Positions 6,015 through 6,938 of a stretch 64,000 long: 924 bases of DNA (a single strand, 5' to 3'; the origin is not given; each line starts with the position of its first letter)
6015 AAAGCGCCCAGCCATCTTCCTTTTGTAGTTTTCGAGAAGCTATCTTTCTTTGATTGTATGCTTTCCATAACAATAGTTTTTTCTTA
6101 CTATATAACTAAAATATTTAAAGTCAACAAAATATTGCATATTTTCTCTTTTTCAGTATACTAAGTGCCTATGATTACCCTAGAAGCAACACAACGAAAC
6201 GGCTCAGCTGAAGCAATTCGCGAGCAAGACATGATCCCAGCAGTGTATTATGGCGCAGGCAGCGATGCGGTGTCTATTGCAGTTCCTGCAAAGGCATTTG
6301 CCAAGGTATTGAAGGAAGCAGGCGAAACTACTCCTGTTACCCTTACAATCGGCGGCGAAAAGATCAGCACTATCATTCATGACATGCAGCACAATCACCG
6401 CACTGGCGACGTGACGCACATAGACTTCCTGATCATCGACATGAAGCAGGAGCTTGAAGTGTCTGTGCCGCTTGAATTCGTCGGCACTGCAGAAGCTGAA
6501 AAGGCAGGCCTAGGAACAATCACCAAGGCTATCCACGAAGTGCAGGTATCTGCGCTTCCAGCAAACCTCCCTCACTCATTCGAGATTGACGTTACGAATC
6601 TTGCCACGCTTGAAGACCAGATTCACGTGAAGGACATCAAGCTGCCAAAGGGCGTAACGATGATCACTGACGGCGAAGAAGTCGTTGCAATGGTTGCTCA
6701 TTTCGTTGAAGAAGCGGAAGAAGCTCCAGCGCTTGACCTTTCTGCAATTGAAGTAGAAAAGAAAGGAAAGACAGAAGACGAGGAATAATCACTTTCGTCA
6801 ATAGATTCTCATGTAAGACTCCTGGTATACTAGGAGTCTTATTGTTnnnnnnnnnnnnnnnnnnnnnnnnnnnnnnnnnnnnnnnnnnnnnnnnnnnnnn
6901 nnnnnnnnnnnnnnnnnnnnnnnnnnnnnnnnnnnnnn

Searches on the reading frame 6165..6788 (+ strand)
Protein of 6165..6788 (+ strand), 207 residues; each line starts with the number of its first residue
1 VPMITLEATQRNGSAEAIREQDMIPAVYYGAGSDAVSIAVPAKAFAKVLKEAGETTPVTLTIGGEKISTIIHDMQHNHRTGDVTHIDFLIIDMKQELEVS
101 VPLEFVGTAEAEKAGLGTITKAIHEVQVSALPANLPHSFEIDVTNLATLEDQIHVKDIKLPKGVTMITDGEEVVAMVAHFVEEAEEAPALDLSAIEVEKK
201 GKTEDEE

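Call 31: search_protein_families(library=pfam, proteins=[window:6165-6788:+], max_evalue=0.001)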
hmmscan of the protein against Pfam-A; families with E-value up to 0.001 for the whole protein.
window:6165-6788:+ (207 aa): 2 families
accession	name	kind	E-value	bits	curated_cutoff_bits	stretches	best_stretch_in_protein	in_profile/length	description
PF14693.11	Ribosomal_TL5_C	-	3.4e-23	82.2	27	1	97-178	2-81/84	Ribosomal protein TL5, C-terminal domain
PF01386.24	Ribosomal_L25p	-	2.1e-18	67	23.6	1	6-88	1-82/82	Ribosomal L25p family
